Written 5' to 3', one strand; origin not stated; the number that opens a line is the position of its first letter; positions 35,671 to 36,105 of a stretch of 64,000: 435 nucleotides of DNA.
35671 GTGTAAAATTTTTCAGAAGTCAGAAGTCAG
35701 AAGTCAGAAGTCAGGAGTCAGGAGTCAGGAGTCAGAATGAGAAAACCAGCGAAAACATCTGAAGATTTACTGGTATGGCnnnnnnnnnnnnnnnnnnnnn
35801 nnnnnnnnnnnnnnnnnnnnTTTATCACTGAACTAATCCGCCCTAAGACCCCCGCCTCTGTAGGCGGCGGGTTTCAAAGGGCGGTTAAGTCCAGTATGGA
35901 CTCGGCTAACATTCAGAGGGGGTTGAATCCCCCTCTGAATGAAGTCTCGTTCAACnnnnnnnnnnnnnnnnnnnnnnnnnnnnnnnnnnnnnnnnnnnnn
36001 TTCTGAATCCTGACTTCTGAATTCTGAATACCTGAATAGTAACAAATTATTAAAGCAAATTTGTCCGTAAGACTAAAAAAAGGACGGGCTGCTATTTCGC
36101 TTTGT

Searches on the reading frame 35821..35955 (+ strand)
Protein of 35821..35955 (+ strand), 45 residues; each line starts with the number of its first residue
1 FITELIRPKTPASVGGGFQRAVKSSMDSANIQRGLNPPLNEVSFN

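Call 27: find_homologous_proteins(query=window:35821-35955:+, max_evalue=0.001)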
Query seq(45 aa) (45 aa): 35 proteins with E <= 0.001 among 51 candidates.
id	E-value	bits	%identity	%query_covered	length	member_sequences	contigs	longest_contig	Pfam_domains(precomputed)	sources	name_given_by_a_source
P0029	8.6e-21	89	100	100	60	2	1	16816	-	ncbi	ncbi:MAG: hypothetical protein AB1815_11755 [Bacillota bacterium]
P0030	9.0e-21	89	100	100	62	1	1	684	-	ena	-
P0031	1.1e-20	89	100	100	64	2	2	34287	-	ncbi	ncbi:MAG: hypothetical protein AB1815_09335 [Bacillota bacterium]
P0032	1.3e-20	89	100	100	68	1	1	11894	-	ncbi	ncbi:MAG: hypothetical protein AB1815_12740 [Bacillota bacterium]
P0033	1.5e-20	88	100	100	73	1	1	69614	-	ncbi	ncbi:MAG: hypothetical protein AB1815_01350 [Bacillota bacterium]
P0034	1.6e-20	88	100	100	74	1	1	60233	-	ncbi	ncbi:MAG: hypothetical protein AB1815_02150 [Bacillota bacterium]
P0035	3.9e-20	87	98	100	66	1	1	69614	-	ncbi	ncbi:MAG: hypothetical protein AB1815_01155 [Bacillota bacterium]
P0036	5.5e-20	87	98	100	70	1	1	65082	-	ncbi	ncbi:MAG: hypothetical protein AB1815_01765 [Bacillota bacterium]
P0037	6.6e-20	86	100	98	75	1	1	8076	-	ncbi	ncbi:MAG: hypothetical protein AB1815_13840 [Bacillota bacterium]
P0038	1.6e-19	85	98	98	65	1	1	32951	-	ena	-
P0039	2.4e-19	85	98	98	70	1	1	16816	-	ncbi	ncbi:MAG: hypothetical protein AB1815_11675 [Bacillota bacterium]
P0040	3.5e-19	84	96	100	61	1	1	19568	-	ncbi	ncbi:MAG: hypothetical protein AB1815_10505, partial [Bacillota bacterium]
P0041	5.4e-19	84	95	98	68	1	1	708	-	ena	-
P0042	7.1e-19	83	96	100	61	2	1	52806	-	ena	-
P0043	3.5e-18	81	100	93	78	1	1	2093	-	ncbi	ncbi:MAG: hypothetical protein AB1815_14535, partial [Bacillota bacterium]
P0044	4.6e-18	81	95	98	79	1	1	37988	-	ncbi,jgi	ncbi:MAG: hypothetical protein AB1815_12010 [Bacillota bacterium]|jgi:hypothetical protein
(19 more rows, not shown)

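Call 67: find_encoding_contigs(protein=P0033, flank=10000, max_places=1)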
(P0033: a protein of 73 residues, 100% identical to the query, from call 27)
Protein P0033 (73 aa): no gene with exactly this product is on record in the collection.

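Call 68: find_encoding_contigs(protein=P0036, flank=10000, max_places=1)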
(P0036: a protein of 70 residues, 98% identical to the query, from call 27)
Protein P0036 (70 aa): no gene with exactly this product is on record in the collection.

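Call 69: find_encoding_contigs(protein=P0034, flank=10000, max_places=1)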
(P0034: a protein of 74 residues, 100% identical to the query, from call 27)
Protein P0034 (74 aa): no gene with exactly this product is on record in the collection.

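Call 70: find_encoding_contigs(protein=P0042, flank=10000, max_places=1)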
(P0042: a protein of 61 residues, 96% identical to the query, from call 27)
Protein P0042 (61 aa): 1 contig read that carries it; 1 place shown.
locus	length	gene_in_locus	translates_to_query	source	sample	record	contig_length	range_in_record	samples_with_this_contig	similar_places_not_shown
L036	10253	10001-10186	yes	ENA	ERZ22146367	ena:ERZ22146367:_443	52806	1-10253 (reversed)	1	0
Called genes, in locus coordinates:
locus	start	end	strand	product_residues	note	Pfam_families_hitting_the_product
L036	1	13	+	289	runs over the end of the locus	PF00590:TP_methylase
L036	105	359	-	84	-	PF04014:MazE_antitoxin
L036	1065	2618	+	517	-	PF00133:tRNA-synt_1, PF01406:tRNA-synt_1e, PF09334:tRNA-synt_1g, PF00133:tRNA-synt_1 (weak), PF09334:tRNA-synt_1g, PF00133:tRNA-synt_1, PF08264:Anticodon_1 (weak)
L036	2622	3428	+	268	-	PF01026:TatD_DNase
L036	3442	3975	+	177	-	PF02572:CobA_CobO_BtuR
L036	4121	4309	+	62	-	-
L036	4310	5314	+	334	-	PF03990:DUF348, PF07501:G5, PF06725:3D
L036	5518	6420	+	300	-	PF00398:RrnaAD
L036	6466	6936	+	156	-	PF04308:RNaseH_like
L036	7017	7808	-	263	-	PF00535:Glycos_transf_2 (weak)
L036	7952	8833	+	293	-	PF05582:Peptidase_U57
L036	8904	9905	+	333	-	PF00949:Peptidase_S7 (faint), PF13365:Trypsin_2 (weak), PF25819:Nal1_C (weak)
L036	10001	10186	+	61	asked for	-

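Call 71: find_encoding_contigs(protein=P0044, flank=10000, max_places=1)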
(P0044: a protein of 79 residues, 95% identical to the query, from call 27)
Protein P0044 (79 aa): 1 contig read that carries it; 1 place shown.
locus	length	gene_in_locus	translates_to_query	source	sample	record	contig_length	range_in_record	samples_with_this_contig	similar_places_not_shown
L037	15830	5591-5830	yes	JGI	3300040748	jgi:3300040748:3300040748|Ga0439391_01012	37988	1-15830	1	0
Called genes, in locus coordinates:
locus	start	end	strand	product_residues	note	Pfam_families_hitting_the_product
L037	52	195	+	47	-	PF25583:WCX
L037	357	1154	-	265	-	-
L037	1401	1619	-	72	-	PF01937:ARMT1-like_dom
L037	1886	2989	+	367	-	PF01546:Peptidase_M20, PF07687:M20_dimer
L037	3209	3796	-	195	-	PF00583:Acetyltransf_1, PF13673:Acetyltransf_10, PF13508:Acetyltransf_7, PF08445:FR47 (weak)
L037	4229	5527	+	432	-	PF22205:Csm6_6H, PF09670:Cas_Cas02710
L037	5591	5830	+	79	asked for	-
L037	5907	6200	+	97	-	-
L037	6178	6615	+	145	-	PF01850:PIN (weak), PF13470:PIN_3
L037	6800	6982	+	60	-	-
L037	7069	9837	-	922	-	PF13476:AAA_23, PF13514:AAA_27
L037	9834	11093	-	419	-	PF00149:Metallophos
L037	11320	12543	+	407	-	-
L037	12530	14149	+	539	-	-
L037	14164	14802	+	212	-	PF03787:RAMPs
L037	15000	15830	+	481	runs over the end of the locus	-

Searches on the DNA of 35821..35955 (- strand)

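Call 29: search_dna_similar(query=window:35821-35955:-, collection=plasmids, mode=distant, max_evalue=0.001)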
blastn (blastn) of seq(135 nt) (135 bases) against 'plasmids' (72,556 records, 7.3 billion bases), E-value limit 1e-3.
No match.

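Call 30: search_dna_similar(query=window:35821-35955:-, collection=phages, mode=distant, max_evalue=0.001)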
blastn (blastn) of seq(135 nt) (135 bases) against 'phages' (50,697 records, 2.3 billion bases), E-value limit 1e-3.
No match.
